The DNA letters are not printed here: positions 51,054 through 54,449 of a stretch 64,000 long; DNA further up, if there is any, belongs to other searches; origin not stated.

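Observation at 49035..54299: T-box leader separated from ileS by two inserted CaCA antiporter genes (T-box–caca–caca–ileS operon)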

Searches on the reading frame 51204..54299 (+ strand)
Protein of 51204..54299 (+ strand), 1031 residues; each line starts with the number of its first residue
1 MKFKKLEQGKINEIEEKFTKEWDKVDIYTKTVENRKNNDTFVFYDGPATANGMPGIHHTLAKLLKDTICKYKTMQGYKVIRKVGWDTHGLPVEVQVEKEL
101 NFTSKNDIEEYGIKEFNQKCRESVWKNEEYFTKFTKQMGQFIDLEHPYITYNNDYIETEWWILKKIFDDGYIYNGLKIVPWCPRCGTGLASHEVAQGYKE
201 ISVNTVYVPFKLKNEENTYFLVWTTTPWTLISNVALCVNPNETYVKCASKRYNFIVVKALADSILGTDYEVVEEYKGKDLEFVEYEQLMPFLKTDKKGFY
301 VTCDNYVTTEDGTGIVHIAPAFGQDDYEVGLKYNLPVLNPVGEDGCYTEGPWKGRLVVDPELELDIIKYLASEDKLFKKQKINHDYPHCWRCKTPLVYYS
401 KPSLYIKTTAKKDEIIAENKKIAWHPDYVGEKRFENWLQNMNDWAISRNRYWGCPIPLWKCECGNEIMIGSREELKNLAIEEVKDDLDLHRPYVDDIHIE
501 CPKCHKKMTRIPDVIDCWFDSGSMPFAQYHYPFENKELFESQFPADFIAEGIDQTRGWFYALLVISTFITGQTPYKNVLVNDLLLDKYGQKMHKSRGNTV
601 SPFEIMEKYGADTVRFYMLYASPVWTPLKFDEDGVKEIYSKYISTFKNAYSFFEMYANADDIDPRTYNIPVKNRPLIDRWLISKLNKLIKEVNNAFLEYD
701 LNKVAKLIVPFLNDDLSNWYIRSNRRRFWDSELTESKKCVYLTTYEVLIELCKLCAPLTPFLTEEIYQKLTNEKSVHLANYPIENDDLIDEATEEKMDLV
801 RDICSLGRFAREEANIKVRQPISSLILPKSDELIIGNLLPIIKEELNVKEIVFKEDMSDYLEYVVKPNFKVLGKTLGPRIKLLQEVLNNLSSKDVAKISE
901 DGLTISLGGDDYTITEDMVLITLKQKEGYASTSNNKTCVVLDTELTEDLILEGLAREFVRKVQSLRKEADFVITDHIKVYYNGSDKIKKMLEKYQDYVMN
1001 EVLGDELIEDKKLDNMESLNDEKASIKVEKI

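Call 6: search_protein_families(library=pfam, proteins=[window:51204-54299:+])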
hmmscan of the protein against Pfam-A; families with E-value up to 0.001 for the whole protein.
window:51204-54299:+ (1031 aa): 6 families
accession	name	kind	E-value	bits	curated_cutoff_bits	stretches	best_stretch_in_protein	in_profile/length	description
PF00133.28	tRNA-synt_1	-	1.2e-126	423.3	22.7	1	19-623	3-407/414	tRNA synthetases class I (I, L, M and V)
PF19302.4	DUF5915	-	1.2e-54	185.2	27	1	841-1030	3-194/195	Domain of unknown function (DUF5915)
PF08264.19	Anticodon_1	-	8.3e-37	126.8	25.1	1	678-824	1-146/148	Anticodon-binding domain of tRNA ligase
PF09334.17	tRNA-synt_1g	-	7.3e-14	51.8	20.1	2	574-639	311-375/391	tRNA synthetases class I (M)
PF01921.24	tRNA-synt_1f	-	3.1e-06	26.8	27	1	567-654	260-341/360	tRNA synthetases class I (K)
PF13603.12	tRNA-synt_1_2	-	0.00027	20.9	25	1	207-339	11-138/185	Leucyl-tRNA synthetase, editing domain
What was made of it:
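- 51204..54299 (+): ileS: type-2 isoleucyl-tRNA synthetase, 1031 aa, with the DUF5915 C-terminal domain. Pfam tRNA-synt_1, Anticodon_1 and DUF5915 (call 6).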

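Call 10: find_related_loci(query=window:51204-54299:+, collection=genome_contigs, flank=10000)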
Query window:51204-54299:+ (1031 aa) in genome_contigs; peptide patterns used: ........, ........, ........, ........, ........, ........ (x = any residue, [..] = any of these).
502 stretches matched a pattern; 464 encode a relative of the query (tblastn E <= 1e-3); the best 80 are kept; 80 distinct loci.
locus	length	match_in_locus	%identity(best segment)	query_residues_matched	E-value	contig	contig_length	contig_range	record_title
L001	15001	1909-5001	83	1-1031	0e+0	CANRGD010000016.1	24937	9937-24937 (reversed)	MAG: uncultured Bacilli bacterium isolate Lapin-022__bin68 genome assembly, contig: Lapin-022__NODE_1917_length_24937_co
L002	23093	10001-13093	81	1-1031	0e+0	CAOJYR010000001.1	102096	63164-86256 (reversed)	MAG TPA_asm: uncultured Tenericutes bacterium isolate SRR17684645_bin.33_metawrap_v1.3_MAG genome assembly, contig: NODE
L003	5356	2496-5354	89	1-953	0e+0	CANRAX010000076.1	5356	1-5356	MAG: uncultured Bacilli bacterium isolate Lapin-016__bin45 genome assembly, contig: Lapin-016__NODE_14733_length_5356_co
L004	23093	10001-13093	80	1-1031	0e+0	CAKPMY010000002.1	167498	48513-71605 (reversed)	MAG: uncultured Bacilli bacterium isolate REFINED_METABAT215_TOP10_CONTIGS_1500_ASSEMBLY_K77_MERGED__Hadza_MoBio_hadza-A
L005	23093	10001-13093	80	1-1031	0e+0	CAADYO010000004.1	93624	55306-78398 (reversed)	MAG TPA_asm: Bacilli bacterium, isolate HGM10849, WGS project CAADYO010000000 data, contig: ERS396355_17_k85_22598, whol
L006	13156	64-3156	80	1-1031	0e+0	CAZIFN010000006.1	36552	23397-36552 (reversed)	MAG TPA_asm: uncultured Mycoplasma sp. isolate SRP225648_co1_101 genome assembly, contig: NODE_2221_length_36552_cov_14.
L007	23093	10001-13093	79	1-1031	0e+0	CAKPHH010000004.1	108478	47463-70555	MAG: uncultured Bacilli bacterium isolate REFINED_METABAT215_TOP10_CONTIGS_1500_ASSEMBLY_K77_MERGED__Hadza_MoBio_hadza-I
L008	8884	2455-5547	79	1-1031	0e+0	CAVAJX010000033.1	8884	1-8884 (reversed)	bacterium isolate SRR8978371_cleanbin_000003 genome assembly, contig: Spades_SRR8978371_contig_356, whole genome shotgun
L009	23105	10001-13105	80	1-1031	0e+0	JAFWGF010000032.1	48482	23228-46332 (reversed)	MAG: Bacilli bacterium isolate RGIG5711 Sheep_Duodenum.Co__c497471, whole genome shotgun sequence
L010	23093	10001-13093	82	1-1031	0e+0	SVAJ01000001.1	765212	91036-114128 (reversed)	MAG: Bacillota bacterium isolate SIG199 NODE_2_length_765212_cov_6.972485, whole genome shotgun sequence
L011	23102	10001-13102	79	1-1031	0e+0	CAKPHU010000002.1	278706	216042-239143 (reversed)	MAG: uncultured Bacilli bacterium isolate REFINED_METABAT215_TOP10_CONTIGS_1500_ASSEMBLY_K77_MERGED__Hadza_MoBio_C-REDO_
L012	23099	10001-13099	79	1-1031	0e+0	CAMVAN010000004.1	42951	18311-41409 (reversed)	MAG TPA_asm: uncultured Bacillales bacterium isolate SRR8387716_bin.66_metaWRAP_v1.3_MAG genome assembly, contig: ERZ142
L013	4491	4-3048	79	17-1031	0e+0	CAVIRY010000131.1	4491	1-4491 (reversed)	bacterium isolate G02625-L1_cleanbin_000031 genome assembly, contig: Spades_G02625-L1_contig_5722, whole genome shotgun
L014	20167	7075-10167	80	1-1031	0e+0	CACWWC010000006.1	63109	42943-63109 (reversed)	MAG: uncultured Erysipelotrichaceae bacterium isolate RUG10970 genome assembly, contig: RUG10970_asm_6, whole genome sho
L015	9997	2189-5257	80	1-1021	0e+0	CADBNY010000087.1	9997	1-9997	MAG: uncultured Erysipelotrichaceae bacterium isolate RUG14143 genome assembly, contig: RUG14143_asm_87, whole genome sh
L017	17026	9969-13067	78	1-1031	0e+0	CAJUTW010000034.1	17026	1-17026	MAG TPA_asm: uncultured Bacilli bacterium isolate MGBC165561 genome assembly, contig: MGBC165561.34, whole genome shotgu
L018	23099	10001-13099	78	1-1031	0e+0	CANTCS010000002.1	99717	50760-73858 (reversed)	MAG TPA_asm: uncultured Mollicutes bacterium isolate SRR15510240_bin.35_metawrap_v1.3_MAG genome assembly, contig: NODE.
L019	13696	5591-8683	80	1-1031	0e+0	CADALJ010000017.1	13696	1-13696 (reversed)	MAG: uncultured Erysipelotrichaceae bacterium isolate RUG13398 genome assembly, contig: RUG13398_asm_17, whole genome sh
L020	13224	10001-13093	79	1-1031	0e+0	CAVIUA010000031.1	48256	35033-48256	bacterium isolate H07617-L1_cleanbin_000037 genome assembly, contig: Spades_H07617-L1_contig_364, whole genome shotgun s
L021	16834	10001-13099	78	1-1031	0e+0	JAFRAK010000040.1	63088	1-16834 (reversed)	MAG: Bacilli bacterium isolate RGIG2316 Goat_Duodenum.Co__c965309, whole genome shotgun sequence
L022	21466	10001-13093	76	1-1031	0e+0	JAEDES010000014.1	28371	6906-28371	MAG: Bacilli bacterium isolate MAG064 NODE_1041_length_28371_cov_10.059048, whole genome shotgun sequence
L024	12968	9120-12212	76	1-1031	0e+0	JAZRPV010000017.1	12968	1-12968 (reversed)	MAG: Bacilli bacterium isolate T1900045371_YK20190061.MAGScoT_cleanbin_000010 SGB_6857_k141_1955152, whole genome shotgu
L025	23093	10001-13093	76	1-1031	0e+0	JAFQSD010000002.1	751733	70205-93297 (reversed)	MAG: Bacilli bacterium isolate RGIG2101 Goat_Colon-3__c64624, whole genome shotgun sequence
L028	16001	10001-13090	75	1-1030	0e+0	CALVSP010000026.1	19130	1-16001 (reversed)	MAG: uncultured Bacilli bacterium isolate BRZ_AF__bin76 genome assembly, contig: BRZ_AF__NODE_4434_length_19130_cov_10.0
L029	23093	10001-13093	87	1-1031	0e+0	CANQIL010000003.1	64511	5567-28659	MAG: uncultured Bacilli bacterium isolate Lapin-028__bin30 genome assembly, contig: Lapin-028__NODE_387_length_64511_cov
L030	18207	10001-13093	76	1-1031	0e+0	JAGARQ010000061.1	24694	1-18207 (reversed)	MAG: Bacilli bacterium isolate RGIG8711 Water_deer_Colon-3__c466105, whole genome shotgun sequence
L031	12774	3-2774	80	112-1031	0e+0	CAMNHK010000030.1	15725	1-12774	MAG: uncultured Bacillales bacterium isolate SRR873596_bin.89_metaWRAP_v1.3_MAG genome assembly, contig: NODE.8754_lengt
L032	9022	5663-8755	89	1-1031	0e+0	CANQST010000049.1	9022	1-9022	MAG: uncultured Bacilli bacterium isolate Lapin-032__bin60 genome assembly, contig: Lapin-032__NODE_10322_length_9022_co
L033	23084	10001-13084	67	1-1031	0e+0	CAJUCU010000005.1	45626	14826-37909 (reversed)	MAG TPA_asm: uncultured Bacilli bacterium isolate MGBC117562 genome assembly, contig: MGBC117562.5, whole genome shotgun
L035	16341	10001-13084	67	1-1031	0e+0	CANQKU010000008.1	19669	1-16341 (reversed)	MAG: uncultured Bacilli bacterium isolate Lapin-017__bin42 genome assembly, contig: Lapin-017__NODE_1509_length_19669_co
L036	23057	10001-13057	68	1-1020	0e+0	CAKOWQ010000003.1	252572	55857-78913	MAG: uncultured Bacilli bacterium isolate REFINED_METABAT215_TOP10_CONTIGS_1500_ASSEMBLY_K77_MERGED__Hadza_MoBio_hadza-A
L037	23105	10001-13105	80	1-1031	0e+0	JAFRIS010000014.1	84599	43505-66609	MAG: Bacilli bacterium isolate RGIG2506 Goat_Jejunum-3__c119670, whole genome shotgun sequence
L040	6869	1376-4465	66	2-1031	0e+0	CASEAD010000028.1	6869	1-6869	uncultured bacterium isolate Batch1_idba_bin.1115 genome assembly, contig: Batch1_idba_bin.1115.fa_k87_3038539, whole ge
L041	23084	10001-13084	67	1-1031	0e+0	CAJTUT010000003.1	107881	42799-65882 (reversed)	MAG TPA_asm: uncultured Bacilli bacterium isolate MGBC114289 genome assembly, contig: MGBC114289.3, whole genome shotgun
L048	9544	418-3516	65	1-1031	0e+0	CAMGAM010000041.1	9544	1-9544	MAG: uncultured Tenericutes bacterium isolate ERR2020023_bin.12_metaWRAP_v1.3_MAG genome assembly, contig: ERZ10552019.1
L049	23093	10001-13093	67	1-1031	0e+0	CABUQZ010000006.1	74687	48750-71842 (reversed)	MAG TPA_asm: uncultured Clostridium sp. isolate MGYG-HGUT-04303 genome assembly, contig: GUT_GENOME265610_6, whole genom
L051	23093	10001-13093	66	2-1031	0e+0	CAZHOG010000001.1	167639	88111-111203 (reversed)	MAG TPA_asm: uncultured Muribaculaceae bacterium isolate SRP192927_co8_54 genome assembly, contig: NODE_33_length_167639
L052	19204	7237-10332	66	1-1031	0e+0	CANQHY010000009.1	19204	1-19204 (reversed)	MAG: uncultured Bacilli bacterium isolate Lapin-027__bin75 genome assembly, contig: Lapin-027__NODE_2584_length_19204_co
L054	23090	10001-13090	66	3-1031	0e+0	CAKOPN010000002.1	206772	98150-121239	MAG: uncultured Bacilli bacterium isolate REFINED_METABAT215_TOP10_CONTIGS_1500_ASSEMBLY_K77_MERGED__Hadza_MoBio_C-REDO_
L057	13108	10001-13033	67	20-1030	0e+0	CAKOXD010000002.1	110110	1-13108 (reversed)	MAG: uncultured Bacilli bacterium isolate REFINED_METABAT215_TOP10_CONTIGS_1500_ASSEMBLY_K77_MERGED__Hadza_MoBio_hadza-E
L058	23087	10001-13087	67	3-1031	0e+0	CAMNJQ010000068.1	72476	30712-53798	MAG: uncultured Clostridium sp. isolate SRR873599_bin.28_metaWRAP_v1.3_MAG genome assembly, contig: ERZ1756080.1349248,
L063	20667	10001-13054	67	1-1020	0e+0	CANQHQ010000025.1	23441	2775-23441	MAG: uncultured Bacilli bacterium isolate Lapin-030__bin17 genome assembly, contig: Lapin-030__NODE_3037_length_23441_co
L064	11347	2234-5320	66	3-1031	0e+0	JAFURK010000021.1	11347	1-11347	MAG: Bacilli bacterium isolate RGIG4757 Roe_deer_Rectum.Co__c1039461, whole genome shotgun sequence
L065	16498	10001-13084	66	3-1031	0e+0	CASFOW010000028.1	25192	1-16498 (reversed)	uncultured bacterium isolate SI.A102.metabat-bins.216 genome assembly, contig: SI.A102.metabat-bins.216.fa_k141_186053,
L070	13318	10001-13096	65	1-1031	0e+0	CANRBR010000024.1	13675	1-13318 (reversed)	MAG: uncultured Bacilli bacterium isolate Lapin-028__bin7 genome assembly, contig: Lapin-028__NODE_5065_length_13675_cov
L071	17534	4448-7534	66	3-1031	0e+0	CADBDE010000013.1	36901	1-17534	MAG: uncultured Erysipelotrichaceae bacterium isolate RUG13868 genome assembly, contig: RUG13868_asm_13, whole genome sh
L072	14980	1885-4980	65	1-1031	0e+0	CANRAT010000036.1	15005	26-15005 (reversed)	MAG: uncultured Bacilli bacterium isolate Lapin-016__bin53 genome assembly, contig: Lapin-016__NODE_3553_length_15005_co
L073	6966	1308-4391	65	3-1031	0e+0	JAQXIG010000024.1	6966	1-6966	MAG: bacterium isolate SUG1219 k141_7272703, whole genome shotgun sequence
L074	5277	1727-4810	65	3-1031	0e+0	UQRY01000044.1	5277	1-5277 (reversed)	uncultured Tenericutes bacterium isolate UMGS592 genome assembly, contig: NODE_7707_length_5277_cov_14.450594, whole gen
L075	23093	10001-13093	65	1-1031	0e+0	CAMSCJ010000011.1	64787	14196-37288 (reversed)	MAG TPA_asm: uncultured Tenericutes bacterium isolate ERR9465718_bin.35_metawrap_v1.3_MAG genome assembly, contig: NODE.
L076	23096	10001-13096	65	1-1031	0e+0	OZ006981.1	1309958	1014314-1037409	MAG: uncultured Bacilli bacterium isolate pooled_contig_21585_metaflye_circ MAG genome assembly, chromosome: 1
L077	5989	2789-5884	65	1-1031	0e+0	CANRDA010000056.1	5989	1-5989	MAG: uncultured Bacilli bacterium isolate Lapin-027__bin13 genome assembly, contig: Lapin-027__NODE_14642_length_5989_co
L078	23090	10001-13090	65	2-1030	0e+0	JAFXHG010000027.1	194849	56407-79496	MAG: Bacilli bacterium isolate RGIG6413 Sheep_Rectum-5__c496227, whole genome shotgun sequence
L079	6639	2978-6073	65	1-1031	0e+0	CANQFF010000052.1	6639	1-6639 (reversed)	MAG: uncultured Bacilli bacterium isolate Lapin-005__bin51 genome assembly, contig: Lapin-005__NODE_16425_length_6639_co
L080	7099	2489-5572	64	3-1031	0e+0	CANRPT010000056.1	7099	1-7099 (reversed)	MAG: uncultured Bacilli bacterium isolate Lapin-018__bin21 genome assembly, contig: Lapin-018__NODE_11369_length_7099_co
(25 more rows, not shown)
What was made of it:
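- The window comes from an uncultured organism, and its relatives are all metagenome-assembled (call 10).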

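Call 23: search_protein_families(library=ncbifam, proteins=[window:51204-54299:+, L065:9423-9995:+, L080:1329-1841:+, L080:1842-2468:+, L072:1479-1880:+, L017:9772-9957:+, L052:6984-7214:+], max_evalue=0.01)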
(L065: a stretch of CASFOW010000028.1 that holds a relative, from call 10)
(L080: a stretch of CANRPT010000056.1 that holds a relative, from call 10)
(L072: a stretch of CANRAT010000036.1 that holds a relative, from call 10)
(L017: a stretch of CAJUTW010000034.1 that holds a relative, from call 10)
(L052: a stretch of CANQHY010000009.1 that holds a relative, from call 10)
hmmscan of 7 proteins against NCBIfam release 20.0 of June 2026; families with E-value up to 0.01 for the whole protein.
window:51204-54299:+ (1031 aa): 17 families
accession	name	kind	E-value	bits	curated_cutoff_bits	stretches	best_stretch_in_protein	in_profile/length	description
TIGR00392.1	ileS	equivalog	6.6e-289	960.9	621.4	1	7-832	4-854/861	isoleucine--tRNA ligase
NF000257.1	MupA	exception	1.6e-278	926.7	1900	1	17-994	11-986/1024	mupirocin-resistant isoleucine--tRNA ligase MupA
NF000258.1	MupB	exception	2.1e-268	893.2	1900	1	14-988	7-987/1033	mupirocin-resistant isoleucine--tRNA ligase MupB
TIGR00422.1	valS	equivalog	1.6e-139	466.4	612.1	2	300-874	255-809/863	valine--tRNA ligase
NF009687.0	PRK13208.1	equivalog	2.4e-132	442.7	738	2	301-858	255-793/801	valine--tRNA ligase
NF004349.1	PRK05729.1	equivalog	1.2e-121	407.5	704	2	297-854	246-770/860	valine--tRNA ligase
NF040702.1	ileS_w_GNAT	exception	2.4e-120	402.9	1999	2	257-777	455-963/1100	isoleucine--tRNA ligase, N-acetyltransferase domain-containing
NF011492.0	PRK14900.1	equivalog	1.6e-75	254.7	1783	2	306-823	271-765/1044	valine--tRNA ligase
NF000540.1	alt_ValS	exception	9e-67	225.7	900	2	366-832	349-805/827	valine--tRNA ligase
NF008957.0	PRK12300.1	subfamily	1.6e-52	178.6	677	2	10-327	5-322/946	leucine--tRNA ligase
TIGR00395.1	leuS_arch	equivalog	4.7e-50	170.5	648.5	2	588-900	617-892/938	leucine--tRNA ligase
TIGR00396.1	leuS_bact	equivalog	5.5e-49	167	548.4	4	588-789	602-778/843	leucine--tRNA ligase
TIGR00398.1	metG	equivalog_domain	1.6e-25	89.8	336.35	3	575-777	312-508/530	methionine--tRNA ligase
NF008900.0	PRK12267.1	equivalog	2.5e-14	52.7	598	2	514-783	224-489/648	methionine--tRNA ligase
NF001100.0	PRK00133.1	equivalog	1.7e-13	50.1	587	1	576-777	316-510/676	methionine--tRNA ligase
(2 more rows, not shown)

L065:9423-9995:+ (190 aa): 1 family
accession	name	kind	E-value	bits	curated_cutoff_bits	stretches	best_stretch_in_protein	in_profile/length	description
TIGR00318.1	cyaB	equivalog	4.1e-10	39.8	57.95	1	15-148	3-140/174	class IV adenylate cyclase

L080:1329-1841:+ (170 aa): 0 families

L080:1842-2468:+ (208 aa): 0 families

L072:1479-1880:+ (133 aa): 0 families

L017:9772-9957:+ (61 aa): 0 families

L052:6984-7214:+ (76 aa): 0 families
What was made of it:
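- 51204..54299 (+): NCBIfam TIGR00392 at 960.9 bits against a cut-off of 621.4 (call 23).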

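Call 50: search_protein_families(library=pfam, proteins=[L065:9423-9995:+, L063:9351-9983:+, L078:9571-9993:+], max_evalue=0.1)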
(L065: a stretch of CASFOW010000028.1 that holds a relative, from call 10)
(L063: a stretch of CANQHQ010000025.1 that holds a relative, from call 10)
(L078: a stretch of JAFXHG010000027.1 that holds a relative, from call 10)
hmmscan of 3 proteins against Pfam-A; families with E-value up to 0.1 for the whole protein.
L065:9423-9995:+ (190 aa): 3 families
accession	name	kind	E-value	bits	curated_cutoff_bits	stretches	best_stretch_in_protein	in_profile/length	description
PF01928.26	CYTH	-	1.6e-12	48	23.2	1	14-175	2-179/179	CYTH domain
PF07275.16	ArdA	-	0.03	15.4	27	1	55-114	13-63/155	Antirestriction protein (ArdA)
PF12844.13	HTH_19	-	0.038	14.3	30.2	0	73-124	28-61/64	Helix-turn-helix domain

L063:9351-9983:+ (210 aa): 0 families

L078:9571-9993:+ (140 aa): 0 families

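Call 60: search_protein_families(library=pfam, proteins=[L036:16802-17299:+, L033:1268-2584:+], max_evalue=0.001)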
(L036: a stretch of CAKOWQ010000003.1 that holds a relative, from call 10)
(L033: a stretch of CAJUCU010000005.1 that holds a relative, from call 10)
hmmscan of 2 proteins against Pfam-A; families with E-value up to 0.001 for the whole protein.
L036:16802-17299:+ (165 aa): 0 families

L033:1268-2584:+ (438 aa): 3 families
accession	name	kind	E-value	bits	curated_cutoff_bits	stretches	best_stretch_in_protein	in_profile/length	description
PF13393.11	tRNA-synt_His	-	6.7e-43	147.5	25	1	7-311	1-307/308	Histidyl-tRNA synthetase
PF03129.25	HGTP_anticodon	-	4.9e-14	52.7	21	1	332-419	3-93/94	Anticodon binding domain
PF00587.30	tRNA-synt_2b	-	4.3e-12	46.9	29.3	1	65-347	1-125/179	tRNA synthetase class II core domain (G, H, P, S and T)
